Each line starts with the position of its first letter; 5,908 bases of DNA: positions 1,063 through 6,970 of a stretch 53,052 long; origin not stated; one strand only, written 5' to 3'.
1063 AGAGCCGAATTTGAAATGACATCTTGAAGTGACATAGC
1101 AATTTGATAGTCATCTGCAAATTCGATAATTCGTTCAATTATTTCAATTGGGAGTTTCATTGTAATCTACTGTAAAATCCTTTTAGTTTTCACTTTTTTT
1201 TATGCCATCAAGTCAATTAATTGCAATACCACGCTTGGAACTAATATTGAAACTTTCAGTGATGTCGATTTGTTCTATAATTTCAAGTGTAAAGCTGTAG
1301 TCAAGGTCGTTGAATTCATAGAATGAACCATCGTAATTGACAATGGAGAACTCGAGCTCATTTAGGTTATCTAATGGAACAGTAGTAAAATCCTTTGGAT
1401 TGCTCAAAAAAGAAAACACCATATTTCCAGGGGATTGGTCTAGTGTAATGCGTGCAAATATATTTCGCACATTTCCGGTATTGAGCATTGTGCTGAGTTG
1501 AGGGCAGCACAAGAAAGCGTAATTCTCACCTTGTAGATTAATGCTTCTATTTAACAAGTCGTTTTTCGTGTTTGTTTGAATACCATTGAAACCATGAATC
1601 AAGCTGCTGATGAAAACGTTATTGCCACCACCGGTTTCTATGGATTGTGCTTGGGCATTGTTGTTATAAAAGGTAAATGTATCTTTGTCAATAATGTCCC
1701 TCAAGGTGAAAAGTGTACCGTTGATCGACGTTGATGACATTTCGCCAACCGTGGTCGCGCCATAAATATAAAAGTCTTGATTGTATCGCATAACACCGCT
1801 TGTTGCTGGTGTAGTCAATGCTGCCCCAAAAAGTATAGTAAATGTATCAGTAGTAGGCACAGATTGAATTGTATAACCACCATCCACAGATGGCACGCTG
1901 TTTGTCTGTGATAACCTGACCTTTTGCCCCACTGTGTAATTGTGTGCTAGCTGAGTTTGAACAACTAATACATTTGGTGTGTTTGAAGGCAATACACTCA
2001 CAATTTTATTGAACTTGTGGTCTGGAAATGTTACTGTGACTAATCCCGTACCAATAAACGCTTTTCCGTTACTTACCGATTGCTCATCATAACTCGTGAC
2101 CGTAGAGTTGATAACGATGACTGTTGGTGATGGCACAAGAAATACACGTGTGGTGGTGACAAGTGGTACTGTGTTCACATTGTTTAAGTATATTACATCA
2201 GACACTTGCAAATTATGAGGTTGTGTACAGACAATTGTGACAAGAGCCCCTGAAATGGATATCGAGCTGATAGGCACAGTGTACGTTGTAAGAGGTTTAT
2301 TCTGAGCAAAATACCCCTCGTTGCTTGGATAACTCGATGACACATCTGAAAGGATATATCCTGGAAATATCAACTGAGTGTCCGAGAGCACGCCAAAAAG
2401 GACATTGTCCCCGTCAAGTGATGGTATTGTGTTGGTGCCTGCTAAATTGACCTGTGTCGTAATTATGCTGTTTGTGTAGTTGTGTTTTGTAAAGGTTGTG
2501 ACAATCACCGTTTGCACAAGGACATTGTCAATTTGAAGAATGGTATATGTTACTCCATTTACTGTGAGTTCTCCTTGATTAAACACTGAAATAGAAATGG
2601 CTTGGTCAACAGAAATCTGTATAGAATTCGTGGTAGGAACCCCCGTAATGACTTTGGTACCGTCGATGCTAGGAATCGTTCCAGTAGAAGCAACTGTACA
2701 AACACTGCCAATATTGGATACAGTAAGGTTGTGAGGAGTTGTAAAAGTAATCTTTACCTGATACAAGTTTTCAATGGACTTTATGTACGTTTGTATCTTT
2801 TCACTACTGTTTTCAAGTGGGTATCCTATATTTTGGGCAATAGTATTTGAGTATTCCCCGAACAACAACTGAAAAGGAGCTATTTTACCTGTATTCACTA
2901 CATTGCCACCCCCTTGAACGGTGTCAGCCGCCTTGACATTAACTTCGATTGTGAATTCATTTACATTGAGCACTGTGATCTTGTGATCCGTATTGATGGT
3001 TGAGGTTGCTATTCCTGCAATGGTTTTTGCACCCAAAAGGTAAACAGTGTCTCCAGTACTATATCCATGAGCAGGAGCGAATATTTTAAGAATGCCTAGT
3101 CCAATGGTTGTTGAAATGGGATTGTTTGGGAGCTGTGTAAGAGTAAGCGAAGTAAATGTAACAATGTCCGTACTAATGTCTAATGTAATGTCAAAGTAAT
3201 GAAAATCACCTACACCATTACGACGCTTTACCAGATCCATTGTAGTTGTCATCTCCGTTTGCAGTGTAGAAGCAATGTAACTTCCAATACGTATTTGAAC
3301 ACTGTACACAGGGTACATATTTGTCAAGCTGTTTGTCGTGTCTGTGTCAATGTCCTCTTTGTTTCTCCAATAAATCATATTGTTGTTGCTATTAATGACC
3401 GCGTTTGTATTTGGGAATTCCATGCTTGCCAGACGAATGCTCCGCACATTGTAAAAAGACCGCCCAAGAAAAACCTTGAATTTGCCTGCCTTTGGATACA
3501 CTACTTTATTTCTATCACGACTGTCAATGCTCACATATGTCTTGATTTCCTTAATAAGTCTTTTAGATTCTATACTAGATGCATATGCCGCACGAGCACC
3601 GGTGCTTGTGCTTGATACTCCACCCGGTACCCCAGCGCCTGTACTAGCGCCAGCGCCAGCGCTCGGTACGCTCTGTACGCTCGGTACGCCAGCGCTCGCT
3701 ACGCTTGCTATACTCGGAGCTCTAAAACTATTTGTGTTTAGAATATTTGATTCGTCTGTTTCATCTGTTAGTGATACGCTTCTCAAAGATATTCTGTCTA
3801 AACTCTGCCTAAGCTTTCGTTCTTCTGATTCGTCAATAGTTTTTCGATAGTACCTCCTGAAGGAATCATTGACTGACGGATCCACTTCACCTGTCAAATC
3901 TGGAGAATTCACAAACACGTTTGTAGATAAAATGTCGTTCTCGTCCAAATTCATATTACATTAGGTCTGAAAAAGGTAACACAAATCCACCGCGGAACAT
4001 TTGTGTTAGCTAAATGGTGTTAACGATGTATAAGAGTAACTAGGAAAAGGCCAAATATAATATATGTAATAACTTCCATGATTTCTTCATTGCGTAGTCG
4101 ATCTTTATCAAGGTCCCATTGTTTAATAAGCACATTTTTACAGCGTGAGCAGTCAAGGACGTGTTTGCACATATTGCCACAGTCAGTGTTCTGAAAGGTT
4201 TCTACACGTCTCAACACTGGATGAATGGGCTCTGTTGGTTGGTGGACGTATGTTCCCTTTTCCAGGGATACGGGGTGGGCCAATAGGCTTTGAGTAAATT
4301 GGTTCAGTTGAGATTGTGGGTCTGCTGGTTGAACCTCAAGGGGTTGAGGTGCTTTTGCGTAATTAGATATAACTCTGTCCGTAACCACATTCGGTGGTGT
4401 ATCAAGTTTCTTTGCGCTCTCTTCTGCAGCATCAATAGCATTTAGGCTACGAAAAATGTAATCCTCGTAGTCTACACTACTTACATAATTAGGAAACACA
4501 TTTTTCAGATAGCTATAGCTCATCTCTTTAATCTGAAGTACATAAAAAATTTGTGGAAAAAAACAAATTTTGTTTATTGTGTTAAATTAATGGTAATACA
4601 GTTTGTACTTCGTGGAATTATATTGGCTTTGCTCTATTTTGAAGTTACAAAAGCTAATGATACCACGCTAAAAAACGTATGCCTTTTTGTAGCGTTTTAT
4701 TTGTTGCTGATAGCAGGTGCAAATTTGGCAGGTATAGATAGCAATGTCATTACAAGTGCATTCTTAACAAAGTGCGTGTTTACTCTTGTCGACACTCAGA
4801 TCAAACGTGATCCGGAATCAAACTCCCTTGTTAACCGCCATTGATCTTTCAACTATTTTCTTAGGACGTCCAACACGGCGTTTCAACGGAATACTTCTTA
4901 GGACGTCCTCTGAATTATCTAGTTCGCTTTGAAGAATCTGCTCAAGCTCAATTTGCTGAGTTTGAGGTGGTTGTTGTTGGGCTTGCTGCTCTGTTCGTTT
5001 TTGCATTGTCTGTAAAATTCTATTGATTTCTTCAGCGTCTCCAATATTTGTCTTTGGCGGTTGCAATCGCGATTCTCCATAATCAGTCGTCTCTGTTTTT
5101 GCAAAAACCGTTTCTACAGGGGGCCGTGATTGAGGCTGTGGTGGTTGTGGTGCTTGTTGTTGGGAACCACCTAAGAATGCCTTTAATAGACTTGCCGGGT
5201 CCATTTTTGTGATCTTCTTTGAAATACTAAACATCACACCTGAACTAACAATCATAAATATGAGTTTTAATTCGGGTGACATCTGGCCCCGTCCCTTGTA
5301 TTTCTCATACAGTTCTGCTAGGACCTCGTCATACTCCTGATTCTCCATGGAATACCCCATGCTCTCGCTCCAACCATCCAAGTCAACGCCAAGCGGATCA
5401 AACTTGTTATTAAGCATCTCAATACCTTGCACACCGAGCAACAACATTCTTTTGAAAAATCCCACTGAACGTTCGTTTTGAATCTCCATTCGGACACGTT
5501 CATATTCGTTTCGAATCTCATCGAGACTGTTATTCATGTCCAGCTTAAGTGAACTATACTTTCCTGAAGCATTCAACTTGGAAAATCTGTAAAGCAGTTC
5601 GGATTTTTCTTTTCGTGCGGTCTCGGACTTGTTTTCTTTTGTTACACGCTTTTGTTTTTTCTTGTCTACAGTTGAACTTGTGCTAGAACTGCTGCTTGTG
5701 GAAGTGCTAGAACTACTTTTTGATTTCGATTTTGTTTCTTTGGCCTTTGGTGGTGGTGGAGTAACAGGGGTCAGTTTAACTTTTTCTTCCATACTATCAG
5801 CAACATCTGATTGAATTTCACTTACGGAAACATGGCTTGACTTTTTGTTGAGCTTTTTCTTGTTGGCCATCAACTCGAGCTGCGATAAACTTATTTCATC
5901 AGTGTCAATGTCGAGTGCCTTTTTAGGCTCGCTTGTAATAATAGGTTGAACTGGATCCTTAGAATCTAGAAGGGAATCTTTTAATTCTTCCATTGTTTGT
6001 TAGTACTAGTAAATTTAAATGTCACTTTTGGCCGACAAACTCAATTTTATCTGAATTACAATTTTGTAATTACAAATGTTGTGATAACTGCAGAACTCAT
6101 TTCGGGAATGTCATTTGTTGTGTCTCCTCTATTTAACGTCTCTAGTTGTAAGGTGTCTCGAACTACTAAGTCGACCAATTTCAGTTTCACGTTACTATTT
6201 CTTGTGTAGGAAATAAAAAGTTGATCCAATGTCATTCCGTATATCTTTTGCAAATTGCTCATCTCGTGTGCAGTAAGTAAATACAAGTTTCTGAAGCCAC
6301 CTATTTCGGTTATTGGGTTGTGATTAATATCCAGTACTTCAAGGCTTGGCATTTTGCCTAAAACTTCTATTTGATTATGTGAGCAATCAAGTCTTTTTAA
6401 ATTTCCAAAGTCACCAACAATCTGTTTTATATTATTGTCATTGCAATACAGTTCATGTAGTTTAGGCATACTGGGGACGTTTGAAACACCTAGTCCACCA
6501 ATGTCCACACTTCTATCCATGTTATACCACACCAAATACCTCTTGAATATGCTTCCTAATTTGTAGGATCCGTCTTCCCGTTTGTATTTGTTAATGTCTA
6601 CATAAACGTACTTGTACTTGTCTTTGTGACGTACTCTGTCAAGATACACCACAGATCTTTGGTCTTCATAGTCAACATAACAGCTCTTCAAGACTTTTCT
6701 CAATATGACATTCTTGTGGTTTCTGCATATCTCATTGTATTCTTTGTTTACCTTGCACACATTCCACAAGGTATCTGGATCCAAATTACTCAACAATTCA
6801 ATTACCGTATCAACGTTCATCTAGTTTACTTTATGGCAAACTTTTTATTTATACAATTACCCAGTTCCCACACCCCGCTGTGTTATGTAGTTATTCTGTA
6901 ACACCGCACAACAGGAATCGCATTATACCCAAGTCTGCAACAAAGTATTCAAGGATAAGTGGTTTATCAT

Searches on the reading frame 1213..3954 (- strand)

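Call 16: search_protein_families(library=pfam, proteins=[window:1213-3954:-], max_evalue=0.001)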
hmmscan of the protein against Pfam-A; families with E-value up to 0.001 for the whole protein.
window:1213-3954:- (913 aa): 1 family
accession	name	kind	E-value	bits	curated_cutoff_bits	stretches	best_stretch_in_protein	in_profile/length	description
PF16190.11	E1_FCCH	-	0.00011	22.6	29.5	0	295-353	13-67/70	Ubiquitin-activating enzyme E1 FCCH domain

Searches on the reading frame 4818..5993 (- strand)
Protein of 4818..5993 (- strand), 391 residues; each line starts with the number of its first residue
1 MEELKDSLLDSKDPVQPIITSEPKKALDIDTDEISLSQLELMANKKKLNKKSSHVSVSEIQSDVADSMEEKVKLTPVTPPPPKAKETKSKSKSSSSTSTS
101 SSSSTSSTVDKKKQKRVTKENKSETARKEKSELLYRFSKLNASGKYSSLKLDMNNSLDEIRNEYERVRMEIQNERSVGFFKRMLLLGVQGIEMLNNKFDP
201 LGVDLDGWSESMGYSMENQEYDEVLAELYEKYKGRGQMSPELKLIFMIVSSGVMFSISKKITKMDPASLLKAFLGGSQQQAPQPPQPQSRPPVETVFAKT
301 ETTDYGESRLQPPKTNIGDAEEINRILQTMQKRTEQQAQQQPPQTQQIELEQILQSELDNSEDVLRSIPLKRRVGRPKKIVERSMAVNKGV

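Call 77: search_protein_families(library=pfam, proteins=[window:4818-5993:-], max_evalue=0.001)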
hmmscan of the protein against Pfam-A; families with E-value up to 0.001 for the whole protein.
window:4818-5993:- (391 aa): 1 family
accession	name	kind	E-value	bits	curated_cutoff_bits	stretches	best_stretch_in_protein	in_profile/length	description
PF19071.5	DUF5767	-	6.3e-31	106.8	26.9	1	178-261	2-83/84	Family of unknown function (DUF5767)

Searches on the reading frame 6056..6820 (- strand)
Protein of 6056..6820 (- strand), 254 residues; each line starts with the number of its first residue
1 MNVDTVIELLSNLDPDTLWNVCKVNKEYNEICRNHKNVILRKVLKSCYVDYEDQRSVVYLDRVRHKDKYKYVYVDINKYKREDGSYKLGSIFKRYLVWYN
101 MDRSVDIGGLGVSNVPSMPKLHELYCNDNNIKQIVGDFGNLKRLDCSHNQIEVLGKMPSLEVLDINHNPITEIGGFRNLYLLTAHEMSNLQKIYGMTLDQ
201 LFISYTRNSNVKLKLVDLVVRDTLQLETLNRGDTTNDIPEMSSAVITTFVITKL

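Call 77: search_protein_families(library=pfam, proteins=[window:6056-6820:-], max_evalue=0.001)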
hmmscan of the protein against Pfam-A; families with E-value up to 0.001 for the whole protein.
window:6056-6820:- (254 aa): 3 families
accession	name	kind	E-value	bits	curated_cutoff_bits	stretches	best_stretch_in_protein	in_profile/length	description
PF12799.13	LRR_4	-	4.8e-14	52.5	27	1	140-178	2-44/44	Leucine Rich repeats (2 copies)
PF13855.12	LRR_8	-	7.1e-07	29.3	27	1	119-170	1-61/61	Leucine rich repeat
PF00560.39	LRR_1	-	2.2e-05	24.1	20.6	0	159-177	1-21/23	Leucine Rich Repeat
